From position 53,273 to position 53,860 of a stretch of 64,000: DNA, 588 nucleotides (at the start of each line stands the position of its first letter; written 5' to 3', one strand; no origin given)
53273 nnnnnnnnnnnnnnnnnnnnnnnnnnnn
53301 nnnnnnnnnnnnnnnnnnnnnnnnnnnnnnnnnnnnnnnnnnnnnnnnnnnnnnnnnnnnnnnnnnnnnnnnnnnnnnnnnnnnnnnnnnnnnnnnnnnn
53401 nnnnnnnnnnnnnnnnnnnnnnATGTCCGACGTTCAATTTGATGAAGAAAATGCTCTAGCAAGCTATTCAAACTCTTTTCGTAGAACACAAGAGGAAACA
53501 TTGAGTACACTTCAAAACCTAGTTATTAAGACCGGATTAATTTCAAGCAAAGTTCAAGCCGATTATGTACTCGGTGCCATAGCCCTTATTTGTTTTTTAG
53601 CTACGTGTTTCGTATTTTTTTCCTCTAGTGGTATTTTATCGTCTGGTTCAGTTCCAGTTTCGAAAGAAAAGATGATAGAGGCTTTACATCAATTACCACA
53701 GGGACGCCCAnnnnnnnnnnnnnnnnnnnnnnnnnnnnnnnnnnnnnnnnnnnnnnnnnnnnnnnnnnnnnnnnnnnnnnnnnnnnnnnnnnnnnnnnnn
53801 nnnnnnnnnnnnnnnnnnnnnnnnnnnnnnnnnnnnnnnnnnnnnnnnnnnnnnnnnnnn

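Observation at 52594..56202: Tandem pilin cassette array: four type IV pilin genes interleaved with two novel conserved small membrane protein families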

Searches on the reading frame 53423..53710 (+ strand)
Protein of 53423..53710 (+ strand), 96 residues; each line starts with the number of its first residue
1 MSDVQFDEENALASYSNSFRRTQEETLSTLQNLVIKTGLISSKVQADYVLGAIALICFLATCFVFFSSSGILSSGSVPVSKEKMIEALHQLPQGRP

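Call 6: search_protein_families(library=pfam, max_evalue=1, proteins=[window:53423-53710:+])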
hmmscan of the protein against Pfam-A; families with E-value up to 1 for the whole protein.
window:53423-53710:+ (96 aa): 1 family
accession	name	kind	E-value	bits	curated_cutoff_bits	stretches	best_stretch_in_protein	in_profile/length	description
PF01036.24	Bac_rhodopsin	-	0.015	15.2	24.6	1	15-68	92-148/224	Bacteriorhodopsin-like protein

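Call 9: find_homologous_proteins(query=window:53423-53710:+, max_evalue=0.01)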
Query window:53423-53710:+ (96 aa): 1 proteins with E <= 0.01 among 1 candidates.
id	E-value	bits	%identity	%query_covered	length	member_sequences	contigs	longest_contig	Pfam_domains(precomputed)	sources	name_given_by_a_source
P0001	9.1e-54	197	100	100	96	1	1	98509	-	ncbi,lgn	-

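Call 10: find_encoding_contigs(protein=P0001, flank=10000, max_places=5)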
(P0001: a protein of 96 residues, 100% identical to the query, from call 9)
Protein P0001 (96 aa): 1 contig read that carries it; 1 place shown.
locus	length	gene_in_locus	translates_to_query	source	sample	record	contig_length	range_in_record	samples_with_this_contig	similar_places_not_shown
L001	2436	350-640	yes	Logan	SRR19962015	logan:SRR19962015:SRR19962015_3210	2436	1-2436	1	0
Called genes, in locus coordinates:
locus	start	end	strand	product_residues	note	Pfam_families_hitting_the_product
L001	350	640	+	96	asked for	-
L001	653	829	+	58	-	PF07963:N_methyl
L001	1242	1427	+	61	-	-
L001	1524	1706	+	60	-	-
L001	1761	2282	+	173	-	PF07963:N_methyl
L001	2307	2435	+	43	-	?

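Call 23: find_related_loci(query=A3, collection=genome_contigs, flank=6000)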
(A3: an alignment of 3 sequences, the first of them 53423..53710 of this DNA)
Query A3 (96 aa) in genome_contigs; peptide patterns used: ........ (x = any residue, [..] = any of these).
4 stretches matched a pattern; 1 encode a relative of the query (tblastn E <= 1e-3); 1 distinct loci.
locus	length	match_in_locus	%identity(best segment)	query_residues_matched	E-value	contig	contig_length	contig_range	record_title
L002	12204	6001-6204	26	1-68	7e-5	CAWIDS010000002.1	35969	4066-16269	MAG: Candidatus Nomurabacteria bacterium isolate MFD01223.bin.1.26 genome assembly, contig: contig_32438, whole genome s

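Call 25: search_protein_representatives(alignment_id=A3)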
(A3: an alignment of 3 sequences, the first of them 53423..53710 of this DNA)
Query: 3 sequences, 95 profile positions. Proteins with E-value up to 0.001 (for the whole library): 216; up to 1e-10: 3; up to 1e-30: 2. The best 150 are listed.
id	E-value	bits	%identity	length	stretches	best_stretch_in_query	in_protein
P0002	6.7e-45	167.3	-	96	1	1-95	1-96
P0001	2.0e-44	165.8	-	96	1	1-94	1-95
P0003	1.3e-20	89.4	-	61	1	1-65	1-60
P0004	1.6e-10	57.1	-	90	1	1-92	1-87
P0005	8.6e-10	54.8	-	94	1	3-72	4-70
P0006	2.0e-09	53.6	-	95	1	3-92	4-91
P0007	5.7e-09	52.2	-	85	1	1-85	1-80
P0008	8.4e-09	51.6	-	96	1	1-80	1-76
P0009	9.5e-09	51.5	-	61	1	1-67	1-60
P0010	1.6e-08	50.8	-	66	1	1-65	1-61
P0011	2.7e-08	50.0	-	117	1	3-69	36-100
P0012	2.9e-08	49.9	-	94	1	1-74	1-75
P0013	3.4e-08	49.7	-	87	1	1-69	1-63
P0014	6.0e-08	48.9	-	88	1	3-74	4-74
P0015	6.3e-08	48.8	-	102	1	1-81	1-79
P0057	4.2e-06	43.0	-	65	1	1-66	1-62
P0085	2.1e-05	40.8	-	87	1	1-69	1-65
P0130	1.4e-04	38.0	-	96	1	3-73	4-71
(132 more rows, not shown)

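Call 31: search_protein_families(library=ncbifam, max_evalue=1, proteins=[P0001, P0002, P0085, P0057])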
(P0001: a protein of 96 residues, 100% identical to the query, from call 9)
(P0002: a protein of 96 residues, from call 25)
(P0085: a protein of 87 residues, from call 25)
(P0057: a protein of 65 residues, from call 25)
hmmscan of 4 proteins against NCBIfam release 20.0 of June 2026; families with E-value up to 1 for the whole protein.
P0001 (96 aa): 1 family
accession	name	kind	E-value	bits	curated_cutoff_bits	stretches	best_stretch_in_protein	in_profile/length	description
NF005619.0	PRK07375.1-4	equivalog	0.012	15.9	145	1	33-86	11-64/111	Na+/H+ antiporter subunit C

P0002 (96 aa): 0 families

P0085 (87 aa): 2 families
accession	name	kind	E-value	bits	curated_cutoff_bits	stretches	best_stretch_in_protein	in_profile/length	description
NF003004.0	PRK03814.1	equivalog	0.028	14.7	84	1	42-85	12-55/86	oxaloacetate decarboxylase subunit gamma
NF009650.0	PRK13183.1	equivalog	0.11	12.3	70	1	41-65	6-30/46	photosystem II reaction center protein PsbN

P0057 (65 aa): 0 families

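Call 36: find_related_loci(query=A7, collection=metagenome_contigs, flank=6000)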
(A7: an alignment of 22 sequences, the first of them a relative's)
Query A7 (87 aa) in metagenome_contigs; peptide patterns used: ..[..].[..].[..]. (x = any residue, [..] = any of these).
161 stretches matched a pattern; 17 encode a relative of the query (tblastn E <= 1e-3); 17 distinct loci.
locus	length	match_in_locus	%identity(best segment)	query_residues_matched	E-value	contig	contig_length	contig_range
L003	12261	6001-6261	100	1-87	3e-55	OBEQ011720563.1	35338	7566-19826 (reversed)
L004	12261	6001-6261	100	1-87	3e-55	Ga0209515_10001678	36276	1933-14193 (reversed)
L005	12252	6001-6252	59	1-77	2e-23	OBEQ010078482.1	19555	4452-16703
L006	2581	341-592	47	1-87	2e-20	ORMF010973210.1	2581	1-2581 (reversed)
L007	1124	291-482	58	1-65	2e-19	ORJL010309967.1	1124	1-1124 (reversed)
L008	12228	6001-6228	48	1-80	7e-18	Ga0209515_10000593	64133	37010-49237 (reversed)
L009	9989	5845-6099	44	1-86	6e-17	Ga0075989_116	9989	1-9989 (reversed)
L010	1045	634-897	43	1-81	1e-15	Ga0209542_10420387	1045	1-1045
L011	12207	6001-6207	42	1-69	5e-10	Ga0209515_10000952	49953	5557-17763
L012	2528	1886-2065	39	1-61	1e-9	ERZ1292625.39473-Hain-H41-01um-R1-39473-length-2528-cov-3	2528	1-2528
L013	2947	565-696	41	24-69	8e-8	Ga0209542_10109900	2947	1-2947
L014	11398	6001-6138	43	1-48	7e-8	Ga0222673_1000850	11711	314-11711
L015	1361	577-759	32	1-61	1e-7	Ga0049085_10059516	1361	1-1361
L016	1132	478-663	35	1-62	1e-7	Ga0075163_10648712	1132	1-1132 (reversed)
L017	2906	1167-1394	33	1-66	4e-7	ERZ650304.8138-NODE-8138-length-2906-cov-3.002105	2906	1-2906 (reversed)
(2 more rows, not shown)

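Call 41: find_homologous_proteins(query=A5, max_evalue=0.001)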
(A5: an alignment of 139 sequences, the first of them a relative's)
Query A5 (139 sequences) (87 aa, profile of the alignment): 54 proteins with E <= 0.001 among 809 candidates.
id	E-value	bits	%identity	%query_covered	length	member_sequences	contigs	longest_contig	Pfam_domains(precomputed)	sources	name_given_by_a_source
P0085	6.4e-21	92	100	100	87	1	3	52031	-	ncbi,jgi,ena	-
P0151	1.1e-20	91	56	92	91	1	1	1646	-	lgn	-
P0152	1.4e-18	84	32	90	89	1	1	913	-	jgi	jgi:hypothetical protein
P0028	3.0e-18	83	39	86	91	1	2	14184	-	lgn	-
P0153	3.5e-17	80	48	49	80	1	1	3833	-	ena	-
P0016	4.0e-17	80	31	68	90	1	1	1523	-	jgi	jgi:uncharacterized protein YneF (UPF0154 family)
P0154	6.0e-17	79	46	70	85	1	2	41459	-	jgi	-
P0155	7.0e-17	79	30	48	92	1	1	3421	-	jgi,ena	jgi:hypothetical protein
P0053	2.5e-16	77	41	43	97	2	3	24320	-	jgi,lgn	-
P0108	3.6e-16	77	27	97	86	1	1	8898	-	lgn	-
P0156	1.0e-15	75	35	85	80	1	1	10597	-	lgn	-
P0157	1.9e-15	74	39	59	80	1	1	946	-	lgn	-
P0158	3.7e-15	73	42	63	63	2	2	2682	-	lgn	-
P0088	5.0e-15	73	28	99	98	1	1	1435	-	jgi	jgi:hypothetical protein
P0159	5.7e-15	73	39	51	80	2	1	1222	-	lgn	-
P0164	6.6e-14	69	29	86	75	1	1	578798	-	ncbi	ncbi:MAG: hypothetical protein ACJKSS_01550 [Patescibacteria group bacterium UBA2103]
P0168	5.9e-13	66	29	84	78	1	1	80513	-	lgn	-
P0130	2.4e-12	64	22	49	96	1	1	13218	-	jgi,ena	-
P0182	6.4e-10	56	36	71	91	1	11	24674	-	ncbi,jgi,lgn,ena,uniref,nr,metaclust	ncbi:MAG: hypothetical protein A2849_02460 [Candidatus Taylorbacteria bacterium RIFCSPHIGHO2_01_FULL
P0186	2.6e-9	55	39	94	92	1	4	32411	-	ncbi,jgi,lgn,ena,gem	-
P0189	5.3e-9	54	40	66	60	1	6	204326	-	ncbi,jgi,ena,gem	ncbi:MAG TPA: hypothetical protein VIR98_00210 [Candidatus Paceibacterota bacterium]|jgi:hypothetica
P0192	1.5e-8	52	34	63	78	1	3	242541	-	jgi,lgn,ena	-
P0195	3.7e-6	44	33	46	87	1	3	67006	-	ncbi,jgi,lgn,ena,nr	ncbi:MAG TPA: hypothetical protein VNU25_01835 [Candidatus Paceibacterota bacterium]|nr:hypothetical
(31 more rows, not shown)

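Call 42: find_encoding_contigs(protein=P0164, flank=4000, max_places=2)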
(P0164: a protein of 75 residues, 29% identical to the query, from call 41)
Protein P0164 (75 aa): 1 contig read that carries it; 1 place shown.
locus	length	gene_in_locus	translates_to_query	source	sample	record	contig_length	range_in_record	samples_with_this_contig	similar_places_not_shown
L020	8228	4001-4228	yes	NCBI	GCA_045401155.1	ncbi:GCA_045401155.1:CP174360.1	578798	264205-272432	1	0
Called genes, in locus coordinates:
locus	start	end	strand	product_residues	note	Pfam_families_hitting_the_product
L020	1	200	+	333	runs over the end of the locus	PF02779:Transket_pyr, PF02780:Transketolase_C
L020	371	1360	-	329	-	PF00294:PfkB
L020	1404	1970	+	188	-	PF00117:GATase, PF07722:Peptidase_C26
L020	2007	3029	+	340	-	PF00274:Glycolytic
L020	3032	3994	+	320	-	PF00389:2-Hacid_dh, PF02826:2-Hacid_dh_C, PF03446:NAD_binding_2 (faint)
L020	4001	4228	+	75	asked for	-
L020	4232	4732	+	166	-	PF07963:N_methyl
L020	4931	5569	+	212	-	PF01386:Ribosomal_L25p, PF14693:Ribosomal_TL5_C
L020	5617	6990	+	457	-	PF13406:SLT_2 (faint)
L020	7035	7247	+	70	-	PF01402:RHH_1 (weak)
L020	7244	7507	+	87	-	PF15781:ParE-like_toxin (weak), PF05015:HigB-like_toxin (weak)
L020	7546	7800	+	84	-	PF01197:Ribosomal_L31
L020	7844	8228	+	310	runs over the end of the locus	PF03462:PCRF, PF00472:RF-1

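Call 43: find_encoding_contigs(protein=P0189, flank=4000, max_places=2)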
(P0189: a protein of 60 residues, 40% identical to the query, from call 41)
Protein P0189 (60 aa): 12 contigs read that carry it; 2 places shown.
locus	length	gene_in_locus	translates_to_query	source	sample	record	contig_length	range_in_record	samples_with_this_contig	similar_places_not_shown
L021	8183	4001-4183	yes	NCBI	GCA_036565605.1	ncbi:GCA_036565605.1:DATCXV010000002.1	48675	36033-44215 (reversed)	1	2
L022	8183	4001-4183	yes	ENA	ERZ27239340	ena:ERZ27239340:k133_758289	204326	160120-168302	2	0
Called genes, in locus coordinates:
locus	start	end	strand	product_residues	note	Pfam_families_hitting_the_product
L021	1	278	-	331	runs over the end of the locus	PF00294:PfkB, PF08543:Phos_pyr_kin (weak)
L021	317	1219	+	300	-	PF01116:F_bP_aldolase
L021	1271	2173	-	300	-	PF01471:PG_binding_1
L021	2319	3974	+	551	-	PF01565:FAD_binding_4, PF02913:FAD-oxidase_C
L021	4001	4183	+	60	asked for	-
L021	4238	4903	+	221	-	PF01386:Ribosomal_L25p, PF14693:Ribosomal_TL5_C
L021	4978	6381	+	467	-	PF01464:SLT (faint)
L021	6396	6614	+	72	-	-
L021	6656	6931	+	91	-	PF01197:Ribosomal_L31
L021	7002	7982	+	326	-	PF03462:PCRF, PF00472:RF-1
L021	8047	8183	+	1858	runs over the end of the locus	PF01436:NHL (weak), PF17170:DUF5128 (weak), PF01436:NHL (weak), PF17170:DUF5128 (weak), PF01436:NHL (weak), PF17170:DUF5128 (weak), PF17957:Big_7, PF01471:PG_binding_1, +6 more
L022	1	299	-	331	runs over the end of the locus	PF00294:PfkB, PF08543:Phos_pyr_kin (weak)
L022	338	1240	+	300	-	PF01116:F_bP_aldolase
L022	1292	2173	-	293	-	PF01471:PG_binding_1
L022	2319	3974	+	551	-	PF01565:FAD_binding_4, PF02913:FAD-oxidase_C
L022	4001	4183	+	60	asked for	-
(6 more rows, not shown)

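Call 44: find_encoding_contigs(protein=P0192, flank=4000, max_places=2)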
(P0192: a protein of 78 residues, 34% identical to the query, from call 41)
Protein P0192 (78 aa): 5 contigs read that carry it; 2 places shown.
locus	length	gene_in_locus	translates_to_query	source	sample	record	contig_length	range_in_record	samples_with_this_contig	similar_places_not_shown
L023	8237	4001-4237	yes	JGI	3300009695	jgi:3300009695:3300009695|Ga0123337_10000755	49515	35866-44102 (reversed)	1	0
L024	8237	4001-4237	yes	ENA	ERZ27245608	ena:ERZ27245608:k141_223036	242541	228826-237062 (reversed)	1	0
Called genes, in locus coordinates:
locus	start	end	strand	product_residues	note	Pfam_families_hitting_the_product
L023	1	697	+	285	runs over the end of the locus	PF13292:DXP_synthase_N (faint), PF00456:Transketolase_N, PF00676:E1_dh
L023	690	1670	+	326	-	PF02779:Transket_pyr, PF02780:Transketolase_C, PF22613:Transketolase_C_1 (weak)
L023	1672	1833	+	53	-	-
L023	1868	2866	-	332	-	PF00294:PfkB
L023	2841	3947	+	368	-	PF00274:Glycolytic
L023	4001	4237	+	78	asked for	-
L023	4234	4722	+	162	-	PF07963:N_methyl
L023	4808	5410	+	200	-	PF01386:Ribosomal_L25p, PF14693:Ribosomal_TL5_C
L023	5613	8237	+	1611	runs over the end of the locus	PF00041:fn3 (faint), PF07705:CARDB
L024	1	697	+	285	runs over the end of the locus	PF13292:DXP_synthase_N (faint), PF00456:Transketolase_N, PF00676:E1_dh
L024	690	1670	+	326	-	PF02779:Transket_pyr, PF02780:Transketolase_C, PF22613:Transketolase_C_1 (weak)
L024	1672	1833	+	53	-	-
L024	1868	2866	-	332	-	PF00294:PfkB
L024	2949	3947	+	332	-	PF00274:Glycolytic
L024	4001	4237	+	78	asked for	-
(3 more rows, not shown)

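Call 45: find_encoding_contigs(protein=P0168, flank=4000, max_places=2)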
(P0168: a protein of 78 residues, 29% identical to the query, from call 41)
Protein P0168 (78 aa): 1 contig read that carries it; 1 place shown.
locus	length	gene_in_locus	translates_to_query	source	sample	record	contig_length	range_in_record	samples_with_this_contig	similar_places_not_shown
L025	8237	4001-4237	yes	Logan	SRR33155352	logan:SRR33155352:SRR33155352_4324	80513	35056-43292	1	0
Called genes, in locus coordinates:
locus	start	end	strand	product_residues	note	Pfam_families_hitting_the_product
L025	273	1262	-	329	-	PF00294:PfkB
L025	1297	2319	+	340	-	PF00274:Glycolytic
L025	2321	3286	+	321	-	PF00389:2-Hacid_dh, PF07991:KARI_N (faint), PF02826:2-Hacid_dh_C, PF03446:NAD_binding_2 (weak)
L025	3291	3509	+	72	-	-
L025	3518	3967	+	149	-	PF07963:N_methyl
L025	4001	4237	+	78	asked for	-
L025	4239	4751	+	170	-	PF07963:N_methyl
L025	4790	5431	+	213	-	PF01386:Ribosomal_L25p, PF14693:Ribosomal_TL5_C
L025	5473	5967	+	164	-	PF07963:N_methyl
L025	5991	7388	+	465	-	-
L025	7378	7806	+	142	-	-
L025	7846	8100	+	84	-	PF01197:Ribosomal_L31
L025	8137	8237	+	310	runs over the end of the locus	PF03462:PCRF, PF00472:RF-1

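Call 52: search_protein_families(library=pfam, alignment_id=A5, max_evalue=0.1)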
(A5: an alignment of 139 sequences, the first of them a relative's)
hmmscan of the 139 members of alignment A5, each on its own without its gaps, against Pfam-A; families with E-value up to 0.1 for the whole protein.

A. member 1, P0085 (87 aa): 0 families

B. families by the number of members that match (of 139 scanned): 88 families (the first 25 are shown)
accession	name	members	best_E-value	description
PF20456.3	DUF6709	7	6.8e-05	Family of unknown function (DUF6709)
PF19589.4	DUF6095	5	0.0098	Family of unknown function (DUF6095)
PF11297.13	DUF3098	4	0.0011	Protein of unknown function (DUF3098)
PF13491.11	FtsK_4TM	3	0.0014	4TM region of DNA translocase FtsK/SpoIIIE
PF25592.1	DUF7937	2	0.0028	Domain of unknown function (DUF7937)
PF06387.16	Calcyon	2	0.0034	D1 dopamine receptor-interacting protein (calcyon)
PF17313.7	DUF5359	2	0.0059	Family of unknown function (DUF5359)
PF25288.1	PIEZO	2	0.014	Piezo-type mechanosensitive ion channel homolog domain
PF02468.20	PsbN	2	0.017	Photosystem II reaction centre N protein (psbN)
PF15706.10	TMEM132_C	2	0.019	TMEM132 C-terminal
PF23809.1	Phage_holin_9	2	0.02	Bacteriophage holin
PF06024.17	Orf78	2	0.023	Orf78 (ac78)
PF10717.14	ODV-E18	2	0.036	Occlusion-derived virus envelope protein ODV-E18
PF20134.4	DUF6524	2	0.038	Family of unknown function (DUF6524)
PF14029.11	DUF4244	1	0.0012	Protein of unknown function (DUF4244)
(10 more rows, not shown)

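Call 55: find_encoding_contigs(protein=P0130, flank=4000, max_places=1)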
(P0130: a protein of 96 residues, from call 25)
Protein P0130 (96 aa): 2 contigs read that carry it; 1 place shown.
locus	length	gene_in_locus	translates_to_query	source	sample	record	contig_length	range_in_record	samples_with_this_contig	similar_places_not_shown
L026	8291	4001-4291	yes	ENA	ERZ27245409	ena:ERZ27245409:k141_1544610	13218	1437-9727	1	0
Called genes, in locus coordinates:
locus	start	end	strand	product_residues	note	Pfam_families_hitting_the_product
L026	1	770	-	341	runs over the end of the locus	PF02195:ParB_N, PF17762:HTH_ParB, PF23552:ParB_C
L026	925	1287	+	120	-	PF00072:Response_reg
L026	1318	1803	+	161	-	PF14584:DUF4446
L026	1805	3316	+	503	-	PF00009:GTP_EFTU, PF01926:MMR_HSR1, PF22042:EF-G_D2, PF11987:IF-2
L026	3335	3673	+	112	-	PF02033:RBFA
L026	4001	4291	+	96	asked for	-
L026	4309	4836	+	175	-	PF07963:N_methyl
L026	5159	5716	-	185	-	PF06210:DUF1003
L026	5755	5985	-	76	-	-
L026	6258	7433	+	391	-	-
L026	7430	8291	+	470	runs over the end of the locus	-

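Call 56: find_encoding_contigs(protein=P0195, flank=4000, max_places=1)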
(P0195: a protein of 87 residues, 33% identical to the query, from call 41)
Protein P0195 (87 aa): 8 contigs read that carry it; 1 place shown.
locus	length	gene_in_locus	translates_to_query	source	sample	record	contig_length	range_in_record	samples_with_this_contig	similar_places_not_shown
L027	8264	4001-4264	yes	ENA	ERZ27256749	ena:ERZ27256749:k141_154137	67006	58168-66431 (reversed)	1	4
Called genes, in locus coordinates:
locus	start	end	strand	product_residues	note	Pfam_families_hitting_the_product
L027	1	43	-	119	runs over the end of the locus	-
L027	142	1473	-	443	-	PF13406:SLT_2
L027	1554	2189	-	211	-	PF01386:Ribosomal_L25p, PF14693:Ribosomal_TL5_C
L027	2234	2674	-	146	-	PF07963:N_methyl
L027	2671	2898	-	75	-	-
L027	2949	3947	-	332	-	PF00274:Glycolytic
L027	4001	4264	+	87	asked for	-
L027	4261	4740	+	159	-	PF07963:N_methyl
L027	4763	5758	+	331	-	PF00294:PfkB, PF08543:Phos_pyr_kin (weak)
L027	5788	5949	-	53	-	-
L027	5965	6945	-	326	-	PF02779:Transket_pyr, PF02780:Transketolase_C, PF22613:Transketolase_C_1 (weak)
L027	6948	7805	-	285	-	PF13292:DXP_synthase_N, PF00456:Transketolase_N, PF00676:E1_dh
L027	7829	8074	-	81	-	-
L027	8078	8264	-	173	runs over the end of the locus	PF07963:N_methyl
